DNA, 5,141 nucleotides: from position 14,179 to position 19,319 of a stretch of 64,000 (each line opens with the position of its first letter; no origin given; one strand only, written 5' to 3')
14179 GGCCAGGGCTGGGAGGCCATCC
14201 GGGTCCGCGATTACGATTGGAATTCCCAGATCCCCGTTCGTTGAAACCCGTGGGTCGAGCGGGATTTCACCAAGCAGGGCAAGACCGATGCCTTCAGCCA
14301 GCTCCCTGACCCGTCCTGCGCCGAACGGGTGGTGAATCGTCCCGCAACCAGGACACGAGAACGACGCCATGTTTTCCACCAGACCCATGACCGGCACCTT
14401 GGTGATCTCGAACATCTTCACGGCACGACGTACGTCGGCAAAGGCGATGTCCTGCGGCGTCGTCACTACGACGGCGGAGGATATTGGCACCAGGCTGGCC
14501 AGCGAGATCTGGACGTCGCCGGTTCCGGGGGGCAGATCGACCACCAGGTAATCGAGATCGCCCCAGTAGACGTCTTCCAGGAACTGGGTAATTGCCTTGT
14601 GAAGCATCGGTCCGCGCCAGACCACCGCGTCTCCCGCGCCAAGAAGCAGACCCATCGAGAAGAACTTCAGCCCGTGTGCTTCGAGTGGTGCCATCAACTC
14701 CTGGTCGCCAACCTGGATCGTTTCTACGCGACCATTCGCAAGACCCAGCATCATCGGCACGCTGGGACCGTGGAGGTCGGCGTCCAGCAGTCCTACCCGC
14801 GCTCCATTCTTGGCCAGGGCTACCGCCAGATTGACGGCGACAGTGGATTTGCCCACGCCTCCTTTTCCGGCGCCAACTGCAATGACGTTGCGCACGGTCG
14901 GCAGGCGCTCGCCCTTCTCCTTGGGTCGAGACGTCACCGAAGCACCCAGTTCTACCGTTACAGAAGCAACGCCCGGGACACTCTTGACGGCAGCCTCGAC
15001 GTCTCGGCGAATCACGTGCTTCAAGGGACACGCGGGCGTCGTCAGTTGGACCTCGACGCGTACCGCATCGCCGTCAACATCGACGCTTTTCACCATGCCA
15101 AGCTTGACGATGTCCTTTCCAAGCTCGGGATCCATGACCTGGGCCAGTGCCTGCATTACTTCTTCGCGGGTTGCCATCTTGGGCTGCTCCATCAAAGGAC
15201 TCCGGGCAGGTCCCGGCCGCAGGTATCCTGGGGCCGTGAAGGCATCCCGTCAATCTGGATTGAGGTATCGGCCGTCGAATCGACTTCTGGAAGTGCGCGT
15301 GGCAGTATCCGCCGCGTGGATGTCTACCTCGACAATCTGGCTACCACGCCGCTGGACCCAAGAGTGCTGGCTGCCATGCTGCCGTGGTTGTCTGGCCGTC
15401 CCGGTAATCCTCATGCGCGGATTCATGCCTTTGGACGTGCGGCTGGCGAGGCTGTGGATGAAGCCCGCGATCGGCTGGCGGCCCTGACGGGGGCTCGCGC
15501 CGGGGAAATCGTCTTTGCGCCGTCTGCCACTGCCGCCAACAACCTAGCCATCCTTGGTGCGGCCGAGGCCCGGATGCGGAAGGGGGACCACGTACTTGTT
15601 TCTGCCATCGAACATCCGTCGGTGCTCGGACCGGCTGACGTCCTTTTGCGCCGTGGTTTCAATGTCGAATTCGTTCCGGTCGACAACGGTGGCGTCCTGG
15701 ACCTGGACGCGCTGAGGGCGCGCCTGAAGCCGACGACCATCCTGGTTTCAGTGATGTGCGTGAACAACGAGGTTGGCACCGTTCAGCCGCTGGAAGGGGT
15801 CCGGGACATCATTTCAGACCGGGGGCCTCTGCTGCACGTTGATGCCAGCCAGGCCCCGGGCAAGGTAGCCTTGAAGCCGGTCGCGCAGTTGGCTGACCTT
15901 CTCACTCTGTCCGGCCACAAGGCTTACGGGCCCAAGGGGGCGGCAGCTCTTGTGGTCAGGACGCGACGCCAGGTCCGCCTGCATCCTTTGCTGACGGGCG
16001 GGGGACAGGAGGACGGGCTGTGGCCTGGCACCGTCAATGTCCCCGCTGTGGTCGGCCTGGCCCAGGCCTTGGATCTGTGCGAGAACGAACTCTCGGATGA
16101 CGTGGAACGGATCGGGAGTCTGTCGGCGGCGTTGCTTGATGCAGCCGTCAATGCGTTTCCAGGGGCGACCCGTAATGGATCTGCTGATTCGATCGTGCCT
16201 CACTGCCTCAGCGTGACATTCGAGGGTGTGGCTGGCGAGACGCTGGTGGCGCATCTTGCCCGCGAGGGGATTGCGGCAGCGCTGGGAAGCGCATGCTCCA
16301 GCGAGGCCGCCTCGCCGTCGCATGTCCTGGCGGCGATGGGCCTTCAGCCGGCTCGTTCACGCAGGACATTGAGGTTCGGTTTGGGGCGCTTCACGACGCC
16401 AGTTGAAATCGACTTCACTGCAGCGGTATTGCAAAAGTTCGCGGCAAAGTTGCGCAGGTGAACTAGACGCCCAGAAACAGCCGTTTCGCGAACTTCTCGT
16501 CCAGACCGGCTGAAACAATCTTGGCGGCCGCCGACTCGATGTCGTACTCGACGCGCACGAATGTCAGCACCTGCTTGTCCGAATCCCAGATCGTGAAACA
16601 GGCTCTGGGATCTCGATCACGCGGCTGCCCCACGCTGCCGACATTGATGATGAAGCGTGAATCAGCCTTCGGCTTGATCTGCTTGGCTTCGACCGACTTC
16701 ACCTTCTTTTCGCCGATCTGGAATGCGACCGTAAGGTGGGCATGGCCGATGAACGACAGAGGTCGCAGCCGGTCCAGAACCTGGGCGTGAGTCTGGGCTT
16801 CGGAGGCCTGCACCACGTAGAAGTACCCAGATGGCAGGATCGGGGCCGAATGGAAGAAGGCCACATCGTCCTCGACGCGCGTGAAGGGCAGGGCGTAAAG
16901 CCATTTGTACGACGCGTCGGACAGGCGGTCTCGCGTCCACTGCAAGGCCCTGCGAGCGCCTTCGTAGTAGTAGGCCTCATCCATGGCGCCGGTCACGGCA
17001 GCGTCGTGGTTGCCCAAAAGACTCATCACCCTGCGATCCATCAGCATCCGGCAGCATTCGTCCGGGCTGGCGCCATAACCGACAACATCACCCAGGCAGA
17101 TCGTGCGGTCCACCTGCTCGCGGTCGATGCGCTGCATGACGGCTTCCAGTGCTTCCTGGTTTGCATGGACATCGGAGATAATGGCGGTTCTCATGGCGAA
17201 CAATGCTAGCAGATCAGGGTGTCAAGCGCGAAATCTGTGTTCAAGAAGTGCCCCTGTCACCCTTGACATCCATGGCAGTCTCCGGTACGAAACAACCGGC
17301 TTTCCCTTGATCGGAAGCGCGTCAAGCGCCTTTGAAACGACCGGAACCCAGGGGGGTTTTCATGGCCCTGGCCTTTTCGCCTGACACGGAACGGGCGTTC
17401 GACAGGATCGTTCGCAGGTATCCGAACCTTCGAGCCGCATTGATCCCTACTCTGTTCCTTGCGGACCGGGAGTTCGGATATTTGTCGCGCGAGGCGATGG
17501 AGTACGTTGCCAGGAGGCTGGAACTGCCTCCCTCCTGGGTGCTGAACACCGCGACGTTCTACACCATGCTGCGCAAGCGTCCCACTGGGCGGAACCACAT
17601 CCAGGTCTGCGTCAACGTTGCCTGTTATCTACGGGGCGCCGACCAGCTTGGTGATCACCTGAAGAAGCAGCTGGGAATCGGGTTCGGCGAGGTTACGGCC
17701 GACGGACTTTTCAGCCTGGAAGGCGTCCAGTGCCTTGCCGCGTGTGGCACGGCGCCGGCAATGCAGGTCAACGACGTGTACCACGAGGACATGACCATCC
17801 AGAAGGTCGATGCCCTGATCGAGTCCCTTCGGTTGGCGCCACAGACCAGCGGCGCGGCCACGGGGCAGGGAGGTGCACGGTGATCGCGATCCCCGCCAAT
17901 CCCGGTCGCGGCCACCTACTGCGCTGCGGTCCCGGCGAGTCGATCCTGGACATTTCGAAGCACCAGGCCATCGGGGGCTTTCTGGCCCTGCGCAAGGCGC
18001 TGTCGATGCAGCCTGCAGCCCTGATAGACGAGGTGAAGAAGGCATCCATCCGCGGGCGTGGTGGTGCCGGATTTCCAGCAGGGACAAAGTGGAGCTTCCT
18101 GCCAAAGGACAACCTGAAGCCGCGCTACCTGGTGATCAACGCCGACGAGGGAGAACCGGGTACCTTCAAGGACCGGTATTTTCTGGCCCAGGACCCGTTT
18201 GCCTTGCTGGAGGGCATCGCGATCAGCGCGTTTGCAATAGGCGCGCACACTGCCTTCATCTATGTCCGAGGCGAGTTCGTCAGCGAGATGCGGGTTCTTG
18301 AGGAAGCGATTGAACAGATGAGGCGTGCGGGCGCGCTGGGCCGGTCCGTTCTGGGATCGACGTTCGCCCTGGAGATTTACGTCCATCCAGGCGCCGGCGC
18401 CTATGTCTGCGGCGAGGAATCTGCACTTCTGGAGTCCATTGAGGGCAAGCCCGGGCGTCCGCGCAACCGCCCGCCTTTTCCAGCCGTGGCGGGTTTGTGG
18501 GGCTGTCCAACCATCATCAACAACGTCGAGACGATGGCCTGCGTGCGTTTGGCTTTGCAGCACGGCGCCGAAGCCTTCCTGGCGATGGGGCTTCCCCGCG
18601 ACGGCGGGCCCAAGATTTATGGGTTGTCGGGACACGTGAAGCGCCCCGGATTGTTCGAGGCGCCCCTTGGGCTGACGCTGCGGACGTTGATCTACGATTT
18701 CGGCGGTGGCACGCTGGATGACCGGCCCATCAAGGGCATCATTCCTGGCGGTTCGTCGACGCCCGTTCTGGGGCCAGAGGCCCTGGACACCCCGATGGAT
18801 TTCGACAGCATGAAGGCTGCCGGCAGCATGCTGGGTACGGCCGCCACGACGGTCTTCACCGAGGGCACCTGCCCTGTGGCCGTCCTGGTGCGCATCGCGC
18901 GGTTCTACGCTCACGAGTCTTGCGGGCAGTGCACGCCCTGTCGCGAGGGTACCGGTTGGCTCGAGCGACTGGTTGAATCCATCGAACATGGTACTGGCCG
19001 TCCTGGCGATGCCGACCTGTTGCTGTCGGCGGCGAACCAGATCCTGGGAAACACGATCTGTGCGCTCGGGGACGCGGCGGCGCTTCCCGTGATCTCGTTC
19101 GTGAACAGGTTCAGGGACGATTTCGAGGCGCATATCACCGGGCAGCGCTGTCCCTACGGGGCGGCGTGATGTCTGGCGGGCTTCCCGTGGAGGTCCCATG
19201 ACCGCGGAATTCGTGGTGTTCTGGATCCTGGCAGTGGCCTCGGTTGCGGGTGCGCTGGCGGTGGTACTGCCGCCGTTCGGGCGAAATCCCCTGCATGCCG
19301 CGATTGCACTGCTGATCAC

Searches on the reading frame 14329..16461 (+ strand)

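Call 8: search_protein_families(library=pfam, proteins=[window:14329-16461:+], max_evalue=0.001)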
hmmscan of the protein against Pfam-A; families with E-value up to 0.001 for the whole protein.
window:14329-16461:+ (710 aa): 2 families
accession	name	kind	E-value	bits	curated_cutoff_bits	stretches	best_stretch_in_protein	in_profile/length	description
PF00266.25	Aminotran_5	-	1.7e-68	231.7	21.5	1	332-695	1-369/371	Aminotransferase class-V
PF01212.27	Beta_elim_lyase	-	3.8e-07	30.2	27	1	375-534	33-202/288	Beta-eliminating lyase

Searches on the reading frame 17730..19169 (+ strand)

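Call 8: search_protein_families(library=pfam, proteins=[window:17730-19169:+], max_evalue=0.001)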
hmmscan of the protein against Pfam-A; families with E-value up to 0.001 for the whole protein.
window:17730-19169:+ (479 aa): 4 families
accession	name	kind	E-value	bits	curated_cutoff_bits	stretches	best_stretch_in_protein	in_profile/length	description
PF01512.22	Complex1_51K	-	2.4e-45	154.5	31.2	1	102-272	1-148/150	Nuo51 FMN-binding domain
PF10589.14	NADH_4Fe-4S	-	4.5e-31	107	23.5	1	385-468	2-85/85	NADH-ubiquinone oxidoreductase-F iron-sulfur binding region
PF10531.15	SLBB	-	2.5e-08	34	27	1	298-346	3-54/55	SLBB domain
PF22461.2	SLBB_2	-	3e-07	30.9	27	1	299-359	5-66/79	SLBB domain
